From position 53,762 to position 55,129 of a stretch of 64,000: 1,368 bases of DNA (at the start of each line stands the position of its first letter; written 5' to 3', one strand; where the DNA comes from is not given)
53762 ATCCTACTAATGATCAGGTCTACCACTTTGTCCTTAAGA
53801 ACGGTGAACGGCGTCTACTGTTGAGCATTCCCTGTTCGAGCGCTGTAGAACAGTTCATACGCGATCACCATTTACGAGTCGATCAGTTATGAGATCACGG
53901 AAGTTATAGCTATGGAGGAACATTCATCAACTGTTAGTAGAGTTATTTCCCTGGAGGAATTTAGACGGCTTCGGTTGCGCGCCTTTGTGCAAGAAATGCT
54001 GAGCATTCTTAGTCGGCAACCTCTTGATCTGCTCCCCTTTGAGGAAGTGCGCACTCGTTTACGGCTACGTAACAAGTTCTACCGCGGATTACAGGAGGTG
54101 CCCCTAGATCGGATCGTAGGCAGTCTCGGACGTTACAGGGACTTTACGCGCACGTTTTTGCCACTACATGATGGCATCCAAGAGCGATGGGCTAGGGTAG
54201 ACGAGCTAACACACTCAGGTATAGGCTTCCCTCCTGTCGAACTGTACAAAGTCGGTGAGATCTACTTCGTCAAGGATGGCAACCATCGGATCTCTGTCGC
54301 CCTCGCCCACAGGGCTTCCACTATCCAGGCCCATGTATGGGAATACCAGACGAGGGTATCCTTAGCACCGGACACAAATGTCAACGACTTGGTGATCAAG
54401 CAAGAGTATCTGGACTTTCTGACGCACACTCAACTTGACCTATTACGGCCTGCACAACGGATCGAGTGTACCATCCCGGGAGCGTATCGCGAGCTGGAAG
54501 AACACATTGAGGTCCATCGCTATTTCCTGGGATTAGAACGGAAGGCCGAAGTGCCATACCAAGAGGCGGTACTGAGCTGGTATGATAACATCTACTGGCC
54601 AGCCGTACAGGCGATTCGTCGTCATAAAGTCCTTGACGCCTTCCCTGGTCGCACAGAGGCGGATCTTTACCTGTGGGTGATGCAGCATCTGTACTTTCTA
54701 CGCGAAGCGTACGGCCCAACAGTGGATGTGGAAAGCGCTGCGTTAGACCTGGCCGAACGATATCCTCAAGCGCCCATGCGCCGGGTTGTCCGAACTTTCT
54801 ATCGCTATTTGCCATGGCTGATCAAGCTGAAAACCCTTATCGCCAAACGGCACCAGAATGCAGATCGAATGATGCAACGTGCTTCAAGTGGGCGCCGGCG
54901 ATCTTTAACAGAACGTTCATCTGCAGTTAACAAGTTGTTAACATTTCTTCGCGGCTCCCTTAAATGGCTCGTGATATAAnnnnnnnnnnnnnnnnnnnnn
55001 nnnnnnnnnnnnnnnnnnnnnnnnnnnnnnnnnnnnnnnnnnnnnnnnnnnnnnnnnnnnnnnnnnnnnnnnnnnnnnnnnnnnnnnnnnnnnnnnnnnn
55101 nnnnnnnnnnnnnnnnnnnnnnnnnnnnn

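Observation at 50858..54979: Five-gene, lower-GC operon (DUF3299 - MacB-like ABC ATPase - FtsX permease - 90-aa ORF - ParB/Srx-like DUF4032 protein) wedged between phoA and pstSCAB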

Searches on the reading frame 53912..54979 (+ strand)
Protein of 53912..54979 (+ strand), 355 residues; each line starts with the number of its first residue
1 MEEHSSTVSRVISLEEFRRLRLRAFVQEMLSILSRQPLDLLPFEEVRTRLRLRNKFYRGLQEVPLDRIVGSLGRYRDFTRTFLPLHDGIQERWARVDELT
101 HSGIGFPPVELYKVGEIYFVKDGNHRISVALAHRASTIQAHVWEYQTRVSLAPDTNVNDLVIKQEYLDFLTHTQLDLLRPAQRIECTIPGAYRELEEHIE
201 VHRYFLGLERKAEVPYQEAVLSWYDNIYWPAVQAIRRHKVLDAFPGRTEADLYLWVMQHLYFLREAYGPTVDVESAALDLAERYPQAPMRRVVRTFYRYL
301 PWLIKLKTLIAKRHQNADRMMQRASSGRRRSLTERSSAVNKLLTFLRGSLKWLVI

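Call 3: search_protein_families(library=pfam, proteins=[window:53912-54979:+], max_evalue=0.01)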
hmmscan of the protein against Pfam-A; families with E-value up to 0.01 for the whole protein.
window:53912-54979:+ (355 aa): 1 family
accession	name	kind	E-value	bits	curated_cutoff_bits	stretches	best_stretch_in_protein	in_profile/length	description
PF13224.11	DUF4032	-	0.00039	20.8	23.8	1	211-279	93-157/163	Domain of unknown function (DUF4032)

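Call 4: search_protein_families(library=ncbifam, proteins=[window:53912-54979:+], max_evalue=0.01)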
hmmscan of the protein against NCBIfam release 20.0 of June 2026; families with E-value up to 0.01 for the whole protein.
window:53912-54979:+ (355 aa): 0 families

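Call 8: search_protein_families(library=pfam, proteins=[window:53912-54979:+], max_evalue=10)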
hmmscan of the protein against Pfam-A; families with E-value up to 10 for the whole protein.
window:53912-54979:+ (355 aa): 2 families
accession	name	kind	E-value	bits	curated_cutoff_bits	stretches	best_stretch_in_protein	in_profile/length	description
PF13224.11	DUF4032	-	0.00039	20.8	23.8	2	211-279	93-157/163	Domain of unknown function (DUF4032)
PF14789.11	THDPS_M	-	0.24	12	25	1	34-55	8-29/41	Tetrahydrodipicolinate N-succinyltransferase middle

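Call 9: search_protein_families(library=padloc, proteins=[window:53912-54979:+], max_evalue=1)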
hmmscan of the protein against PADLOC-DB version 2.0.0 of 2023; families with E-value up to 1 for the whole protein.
window:53912-54979:+ (355 aa): 0 families

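Call 12: find_homologous_proteins(query=window:53912-54979:+, max_evalue=0.001)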
Query window:53912-54979:+ (355 aa): 4728 proteins with E <= 0.001 among 8000 candidates; the best 120 are listed.
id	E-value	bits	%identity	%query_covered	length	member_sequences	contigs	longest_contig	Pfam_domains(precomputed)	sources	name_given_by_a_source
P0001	1.1e-217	740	100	92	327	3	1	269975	-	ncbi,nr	ncbi:MAG: hypothetical protein RML36_03405 [Anaerolineae bacterium]|nr:hypothetical protein [Anaerol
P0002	4.1e-176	603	87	86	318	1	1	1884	PF13224.12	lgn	-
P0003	1.7e-138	480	71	86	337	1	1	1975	-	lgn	-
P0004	3.2e-134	466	70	86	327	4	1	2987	-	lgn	-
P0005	1.3e-132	460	50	71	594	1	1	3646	PF13224.12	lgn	-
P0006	3.2e-132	459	61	95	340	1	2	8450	-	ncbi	-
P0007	1.2e-130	454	72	79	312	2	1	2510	-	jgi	jgi:hypothetical protein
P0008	5.0e-119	416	47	79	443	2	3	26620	PF13224.12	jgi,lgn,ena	-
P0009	5.1e-119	416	62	78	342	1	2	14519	PF13224.12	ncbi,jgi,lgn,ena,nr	ncbi:MAG TPA: hypothetical protein EYP55_06140 [Anaerolineae bacterium]|nr:hypothetical protein [Ana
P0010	6.0e-119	415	49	79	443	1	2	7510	PF13224.12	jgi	jgi:hypothetical protein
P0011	6.6e-119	415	46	80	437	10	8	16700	PF13224.12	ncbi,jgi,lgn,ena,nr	ncbi:MAG: hypothetical protein A2Z45_06055 [Chloroflexi bacterium RBG_19FT_COMBO_55_16]|nr:MAG: hypo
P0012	2.1e-118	414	44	81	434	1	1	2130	PF13224.12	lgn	-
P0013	2.8e-118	413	47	80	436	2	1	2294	PF13224.12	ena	-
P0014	6.3e-118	412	46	83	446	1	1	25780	PF13224.12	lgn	-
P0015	2.3e-117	410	46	80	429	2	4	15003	PF13224.12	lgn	-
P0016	2.6e-117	410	60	82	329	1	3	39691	-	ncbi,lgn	ncbi:MAG: hypothetical protein ACE5MB_00420 [Anaerolineae bacterium]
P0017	2.5e-116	407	44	83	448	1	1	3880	PF13224.12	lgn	-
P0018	4.0e-116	406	47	80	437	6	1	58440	PF13224.12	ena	-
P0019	5.5e-116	406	46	79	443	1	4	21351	PF13224.12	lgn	-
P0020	6.9e-116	405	45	80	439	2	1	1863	PF13224.12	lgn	-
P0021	9.6e-116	405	45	82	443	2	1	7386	PF13224.12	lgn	-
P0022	1.1e-115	405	44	82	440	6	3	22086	PF13224.12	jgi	jgi:uncharacterized membrane protein YfbV (UPF0208 family)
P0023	2.1e-115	404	43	82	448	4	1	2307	PF13224.12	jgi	jgi:hypothetical protein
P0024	3.1e-115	403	48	70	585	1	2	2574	PF13224.12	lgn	-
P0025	4.2e-115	403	44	82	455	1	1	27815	PF13224.12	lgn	-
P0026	7.0e-115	402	43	85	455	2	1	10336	PF13224.12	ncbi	-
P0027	7.1e-115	402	45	82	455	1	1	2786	PF13224.12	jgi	jgi:hypothetical protein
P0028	9.4e-115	402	43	83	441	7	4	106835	PF13224.12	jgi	jgi:hypothetical protein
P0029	1.1e-114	401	45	80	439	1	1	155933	PF13224.12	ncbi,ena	-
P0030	1.1e-114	401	43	86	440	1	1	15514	PF13224.12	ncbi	-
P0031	1.3e-114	401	42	82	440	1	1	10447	PF13224.12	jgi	jgi:uncharacterized membrane protein YfbV (UPF0208 family)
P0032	1.4e-114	401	43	81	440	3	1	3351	PF13224.12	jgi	jgi:hypothetical protein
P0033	1.7e-114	401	44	82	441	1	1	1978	PF13224.12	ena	-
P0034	2.2e-114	400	46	81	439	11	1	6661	PF13224.12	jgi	-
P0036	3.3e-114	400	45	80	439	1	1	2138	PF13224.12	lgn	-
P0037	3.7e-114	400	45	79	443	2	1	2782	PF13224.12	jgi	jgi:uncharacterized membrane protein YfbV (UPF0208 family)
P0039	8.6e-114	398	47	80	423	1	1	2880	PF13224.12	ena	-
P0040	1.1e-113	398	44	82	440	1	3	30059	PF13224.12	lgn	-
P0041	1.1e-113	398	44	82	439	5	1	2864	PF13224.12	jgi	jgi:hypothetical protein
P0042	1.2e-113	398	47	80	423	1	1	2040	PF13224.12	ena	-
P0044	1.8e-113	397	46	81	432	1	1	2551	PF13224.12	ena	-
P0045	1.9e-113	397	46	80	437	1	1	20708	PF13224.12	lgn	-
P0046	1.9e-113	397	44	81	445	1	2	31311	PF13224.12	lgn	-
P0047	2.3e-113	397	41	88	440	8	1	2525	PF13224.12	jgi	jgi:hypothetical protein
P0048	2.4e-113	397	46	81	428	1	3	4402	PF13224.12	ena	-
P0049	2.8e-113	397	45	90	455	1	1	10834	PF13224.12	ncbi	-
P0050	3.9e-113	396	43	82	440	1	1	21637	PF13224.12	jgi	jgi:hypothetical protein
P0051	4.0e-113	396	46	80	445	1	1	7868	PF13224.12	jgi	jgi:hypothetical protein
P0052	4.2e-113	396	46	81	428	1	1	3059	PF13224.12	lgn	-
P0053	4.5e-113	396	45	79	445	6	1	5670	PF13224.12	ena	-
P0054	5.0e-113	396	46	81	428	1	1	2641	PF13224.12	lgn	-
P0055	5.1e-113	396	46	80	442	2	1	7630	PF13224.12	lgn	-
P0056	5.3e-113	396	46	81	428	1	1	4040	PF13224.12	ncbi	-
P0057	5.3e-113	396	45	79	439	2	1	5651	PF13224.12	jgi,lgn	jgi:hypothetical protein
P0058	6.6e-113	395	44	82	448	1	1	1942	PF13224.12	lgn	-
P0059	9.3e-113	395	46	81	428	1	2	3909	PF13224.12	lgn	-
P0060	1.0e-112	395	46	79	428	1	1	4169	PF13224.12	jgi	jgi:hypothetical protein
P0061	1.5e-112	394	44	81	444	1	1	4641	PF13224.12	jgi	jgi:hypothetical protein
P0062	1.8e-112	394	54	76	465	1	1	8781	PF13224.12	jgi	jgi:hypothetical protein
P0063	2.1e-112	394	43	82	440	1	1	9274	PF13224.12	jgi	jgi:hypothetical protein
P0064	2.5e-112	394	44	80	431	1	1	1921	PF13224.12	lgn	-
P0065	3.3e-112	393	46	80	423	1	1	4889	PF13224.12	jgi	jgi:uncharacterized ParB-like nuclease family protein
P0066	4.1e-112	393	42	81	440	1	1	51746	PF13224.12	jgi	jgi:hypothetical protein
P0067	5.7e-112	392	43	77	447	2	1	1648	PF13224.12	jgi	jgi:hypothetical protein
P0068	6.5e-112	392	43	83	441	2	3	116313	PF13224.12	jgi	jgi:hypothetical protein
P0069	8.2e-112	392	43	81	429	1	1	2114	PF13224.12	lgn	-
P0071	1.6e-111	391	42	83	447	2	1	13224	PF13224.12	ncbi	-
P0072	1.7e-111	391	45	80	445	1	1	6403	PF13224.12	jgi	jgi:hypothetical protein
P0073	2.0e-111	391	45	81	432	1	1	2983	PF13224.12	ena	-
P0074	2.5e-111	390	44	83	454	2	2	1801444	PF13224.12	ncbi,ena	-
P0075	3.5e-111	390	44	81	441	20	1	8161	PF13224.12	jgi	jgi:hypothetical protein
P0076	4.3e-111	390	42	82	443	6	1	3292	PF13224.12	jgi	jgi:hypothetical protein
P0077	4.5e-111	389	47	81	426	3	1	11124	PF13224.12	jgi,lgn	-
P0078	5.1e-111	389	60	78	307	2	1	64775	-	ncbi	ncbi:MAG: hypothetical protein ACUVV0_03020 [Anaerolineae bacterium]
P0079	7.7e-111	389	47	80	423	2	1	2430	PF13224.12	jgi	-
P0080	7.8e-111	389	47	80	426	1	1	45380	PF13224.12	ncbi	-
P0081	2.2e-110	387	45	80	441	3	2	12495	PF13224.12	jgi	jgi:hypothetical protein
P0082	2.3e-110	387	44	76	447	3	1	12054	PF13224.12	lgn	-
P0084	3.7e-110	386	54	76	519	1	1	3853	PF13224.12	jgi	jgi:hypothetical protein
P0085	5.0e-110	386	52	79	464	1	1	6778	PF13224.12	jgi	jgi:hypothetical protein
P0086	6.0e-110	386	43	83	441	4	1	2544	PF13224.12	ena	-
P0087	7.9e-110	385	46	80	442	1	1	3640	PF13224.12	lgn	-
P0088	8.7e-110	385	42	79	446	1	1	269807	PF13224.12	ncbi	ncbi:MAG: DUF4032 domain-containing protein [Chloroflexota bacterium]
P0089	8.8e-110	385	44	82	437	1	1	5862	PF13224.12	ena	-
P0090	9.5e-110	385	46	80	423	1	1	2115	PF13224.12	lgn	-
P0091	1.1e-109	385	44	85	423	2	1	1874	PF13224.12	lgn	-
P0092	1.2e-109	385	45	81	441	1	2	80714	PF13224.12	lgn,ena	-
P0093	1.3e-109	385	42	83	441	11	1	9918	PF13224.12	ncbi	ncbi:MAG: hypothetical protein R6V73_14100 [Anaerolineales bacterium]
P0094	1.4e-109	385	44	82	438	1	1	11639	PF13224.12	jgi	jgi:uncharacterized membrane protein YfbV (UPF0208 family)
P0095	1.5e-109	384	41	88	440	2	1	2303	PF13224.12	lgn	-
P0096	1.9e-109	384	46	80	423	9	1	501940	PF13224.12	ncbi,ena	-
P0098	2.2e-109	384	42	92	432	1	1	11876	PF13224.12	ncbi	-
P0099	2.3e-109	384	43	81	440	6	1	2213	PF13224.12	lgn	-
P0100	2.4e-109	384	45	79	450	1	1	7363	PF13224.12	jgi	jgi:hypothetical protein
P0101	2.5e-109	384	45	81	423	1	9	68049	PF13224.12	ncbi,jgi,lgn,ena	ncbi:MAG: hypothetical protein ACK2UM_07505 [Anaerolineales bacterium]|jgi:uncharacterized ParB-like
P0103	3.6e-109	383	47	80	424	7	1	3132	PF13224.12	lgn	-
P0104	4.9e-109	383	45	76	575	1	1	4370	PF13224.12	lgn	-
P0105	5.3e-109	383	42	83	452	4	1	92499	PF13224.12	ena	-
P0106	5.5e-109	383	45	86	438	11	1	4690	PF13224.12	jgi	jgi:hypothetical protein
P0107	6.8e-109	382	45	80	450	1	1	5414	PF13224.12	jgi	jgi:hypothetical protein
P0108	7.1e-109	382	45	80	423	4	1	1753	PF13224.12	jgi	jgi:hypothetical protein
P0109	7.2e-109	382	46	80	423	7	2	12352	PF13224.12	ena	-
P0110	7.6e-109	382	46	72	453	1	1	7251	PF13224.12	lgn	-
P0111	7.7e-109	382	51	79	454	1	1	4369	PF13224.12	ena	-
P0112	8.4e-109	382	44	80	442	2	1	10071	PF13224.12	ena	-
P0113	9.4e-109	382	43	86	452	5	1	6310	PF13224.12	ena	-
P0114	9.8e-109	382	46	79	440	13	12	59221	PF13224.12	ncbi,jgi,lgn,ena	jgi:hypothetical protein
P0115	1.0e-108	382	45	80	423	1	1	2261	PF13224.12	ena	-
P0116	1.0e-108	382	46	80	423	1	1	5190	PF13224.12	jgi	jgi:hypothetical protein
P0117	1.0e-108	382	46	80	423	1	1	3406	PF13224.12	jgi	-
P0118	1.2e-108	382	44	81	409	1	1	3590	PF13224.12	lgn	-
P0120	1.5e-108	381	44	81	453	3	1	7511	PF13224.12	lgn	-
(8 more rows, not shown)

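Call 17: find_encoding_contigs(protein=P0006, flank=10000, max_places=3)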
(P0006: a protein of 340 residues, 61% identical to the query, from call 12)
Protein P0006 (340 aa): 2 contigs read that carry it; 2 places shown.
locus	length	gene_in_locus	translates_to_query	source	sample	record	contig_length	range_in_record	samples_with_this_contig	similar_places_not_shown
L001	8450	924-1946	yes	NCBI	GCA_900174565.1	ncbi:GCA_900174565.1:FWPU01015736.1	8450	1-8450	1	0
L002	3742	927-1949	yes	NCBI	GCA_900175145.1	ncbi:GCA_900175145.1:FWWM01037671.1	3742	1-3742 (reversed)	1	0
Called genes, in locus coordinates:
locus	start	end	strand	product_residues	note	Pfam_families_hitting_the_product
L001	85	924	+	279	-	PF07690:MFS_1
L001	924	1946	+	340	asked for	-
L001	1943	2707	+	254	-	PF00753:Lactamase_B (weak), PF23023:Anti-Pycsar_Apyc1, PF12706:Lactamase_B_2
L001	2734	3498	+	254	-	PF00753:Lactamase_B, PF23023:Anti-Pycsar_Apyc1, PF12706:Lactamase_B_2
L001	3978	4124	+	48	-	-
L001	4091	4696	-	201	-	-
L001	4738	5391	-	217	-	-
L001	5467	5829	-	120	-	-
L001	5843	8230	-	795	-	-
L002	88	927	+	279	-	PF07690:MFS_1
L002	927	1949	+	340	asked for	-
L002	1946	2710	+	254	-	PF00753:Lactamase_B (weak), PF23023:Anti-Pycsar_Apyc1, PF12706:Lactamase_B_2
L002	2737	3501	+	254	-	PF00753:Lactamase_B, PF23023:Anti-Pycsar_Apyc1, PF12706:Lactamase_B_2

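Call 18: find_encoding_contigs(protein=P0016, flank=10000, max_places=3)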
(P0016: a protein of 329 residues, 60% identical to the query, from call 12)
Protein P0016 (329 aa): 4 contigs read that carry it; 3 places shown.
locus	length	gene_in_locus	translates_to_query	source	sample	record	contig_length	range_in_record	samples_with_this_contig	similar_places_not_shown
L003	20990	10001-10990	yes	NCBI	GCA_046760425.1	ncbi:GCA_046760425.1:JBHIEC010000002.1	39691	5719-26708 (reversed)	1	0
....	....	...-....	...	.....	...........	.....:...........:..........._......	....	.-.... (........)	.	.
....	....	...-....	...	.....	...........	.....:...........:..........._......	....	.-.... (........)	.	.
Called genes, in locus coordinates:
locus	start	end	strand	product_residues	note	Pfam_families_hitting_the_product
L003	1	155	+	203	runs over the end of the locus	PF12686:DUF3800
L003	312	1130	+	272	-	PF01261:AP_endonuc_2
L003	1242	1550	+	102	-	PF01797:Y1_Tnp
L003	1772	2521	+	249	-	PF08282:Hydrolase_3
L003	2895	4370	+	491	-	PF01547:SBP_bac_1, PF13416:SBP_bac_8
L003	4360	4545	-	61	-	-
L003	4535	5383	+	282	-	PF00528:BPD_transp_1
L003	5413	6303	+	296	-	PF00528:BPD_transp_1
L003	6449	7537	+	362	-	PF00005:ABC_tran, PF17912:OB_MalK, PF08402:TOBE_2 (weak)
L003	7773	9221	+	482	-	PF03009:GDPD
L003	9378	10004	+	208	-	PF00149:Metallophos, PF12850:Metallophos_2 (weak)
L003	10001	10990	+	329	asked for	-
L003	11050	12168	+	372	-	PF02633:Creatininase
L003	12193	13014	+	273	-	PF01261:AP_endonuc_2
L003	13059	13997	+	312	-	PF01261:AP_endonuc_2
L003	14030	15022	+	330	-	PF00389:2-Hacid_dh, PF02826:2-Hacid_dh_C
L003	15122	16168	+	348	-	PF22649:Cgl0159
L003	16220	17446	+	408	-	PF00365:PFK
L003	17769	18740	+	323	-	PF01144:CoA_trans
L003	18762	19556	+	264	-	PF01144:CoA_trans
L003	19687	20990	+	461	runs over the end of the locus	PF02667:SCFA_trans, PF03606:DcuC (weak), PF03806:ABG_transport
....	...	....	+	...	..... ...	-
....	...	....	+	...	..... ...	-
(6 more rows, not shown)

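Call 20: find_encoding_contigs(protein=P0078, flank=10000, max_places=2)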
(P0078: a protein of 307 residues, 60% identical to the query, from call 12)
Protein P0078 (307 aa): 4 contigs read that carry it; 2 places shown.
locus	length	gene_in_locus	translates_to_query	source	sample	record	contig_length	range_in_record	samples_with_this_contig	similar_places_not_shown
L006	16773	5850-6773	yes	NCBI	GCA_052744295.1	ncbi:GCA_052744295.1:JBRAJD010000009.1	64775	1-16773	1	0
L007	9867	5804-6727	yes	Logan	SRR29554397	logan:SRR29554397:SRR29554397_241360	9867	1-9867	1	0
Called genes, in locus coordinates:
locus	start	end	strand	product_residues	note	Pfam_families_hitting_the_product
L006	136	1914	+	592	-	PF00069:Pkinase, PF01636:APH (faint), PF07714:PK_Tyr_Ser-Thr, PF03109:ABC1 (weak), PF14531:Kinase-like (weak)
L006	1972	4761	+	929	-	PF01074:Glyco_hydro_38N, PF09261:Alpha-mann_mid (weak), PF07748:Glyco_hydro_38C, PF17677:Glyco_hydro38C2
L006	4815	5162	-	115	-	PF18480:DUF5615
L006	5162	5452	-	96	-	PF04255:DUF433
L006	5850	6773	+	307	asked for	-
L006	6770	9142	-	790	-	PF04851:ResIII (faint), PF00270:DEAD (weak), PF06733:DEAD_2 (faint), PF13307:Helicase_C_2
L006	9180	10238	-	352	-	PF01208:URO-D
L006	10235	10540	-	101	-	-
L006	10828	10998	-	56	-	-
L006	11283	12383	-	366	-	PF01208:URO-D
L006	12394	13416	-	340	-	PF02653:BPD_transp_2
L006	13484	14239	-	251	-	PF00005:ABC_tran, PF13304:AAA_21 (faint)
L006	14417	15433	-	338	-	PF13407:Peripla_BP_4, PF00532:Peripla_BP_1 (weak)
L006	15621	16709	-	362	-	PF01263:Aldose_epim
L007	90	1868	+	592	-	PF00069:Pkinase, PF01636:APH (faint), PF07714:PK_Tyr_Ser-Thr, PF03109:ABC1 (weak), PF14531:Kinase-like (weak)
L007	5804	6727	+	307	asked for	-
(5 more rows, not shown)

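Call 21: find_encoding_contigs(protein=P0009, flank=10000, max_places=2)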
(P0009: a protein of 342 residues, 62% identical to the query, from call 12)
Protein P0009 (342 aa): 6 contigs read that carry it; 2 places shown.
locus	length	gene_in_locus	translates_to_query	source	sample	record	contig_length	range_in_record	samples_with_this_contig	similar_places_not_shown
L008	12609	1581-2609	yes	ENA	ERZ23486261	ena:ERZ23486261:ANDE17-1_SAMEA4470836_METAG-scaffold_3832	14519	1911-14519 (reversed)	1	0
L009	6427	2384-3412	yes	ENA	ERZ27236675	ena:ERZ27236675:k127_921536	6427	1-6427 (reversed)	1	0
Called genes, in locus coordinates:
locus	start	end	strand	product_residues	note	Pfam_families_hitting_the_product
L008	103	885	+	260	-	PF08282:Hydrolase_3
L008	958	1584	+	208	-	PF00149:Metallophos, PF12850:Metallophos_2 (weak)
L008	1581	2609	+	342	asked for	PF13224:DUF4032 (faint)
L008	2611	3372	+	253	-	PF23023:Anti-Pycsar_Apyc1 (faint), PF12706:Lactamase_B_2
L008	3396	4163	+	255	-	PF00753:Lactamase_B (weak), PF23023:Anti-Pycsar_Apyc1, PF12706:Lactamase_B_2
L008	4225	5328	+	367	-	PF02633:Creatininase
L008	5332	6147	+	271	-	PF01261:AP_endonuc_2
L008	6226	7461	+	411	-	PF21269:TreT_GT1, PF00534:Glycos_transf_1, PF13692:Glyco_trans_1_4, PF13524:Glyco_trans_1_2 (weak)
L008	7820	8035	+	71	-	PF01165:Ribosomal_S21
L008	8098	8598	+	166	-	PF02559:CarD_TRCF_RID, PF21095:CarD_C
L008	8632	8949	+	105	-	PF01258:zf-dskA_traR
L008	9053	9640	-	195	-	PF00265:TK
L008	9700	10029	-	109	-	PF01197:Ribosomal_L31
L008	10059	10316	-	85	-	PF01016:Ribosomal_L27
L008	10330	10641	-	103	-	PF00829:Ribosomal_L21p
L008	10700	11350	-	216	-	PF10105:DUF2344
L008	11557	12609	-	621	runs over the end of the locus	PF19864:Radical_SAM_N2, PF04055:Radical_SAM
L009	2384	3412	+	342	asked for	PF13224:DUF4032 (faint)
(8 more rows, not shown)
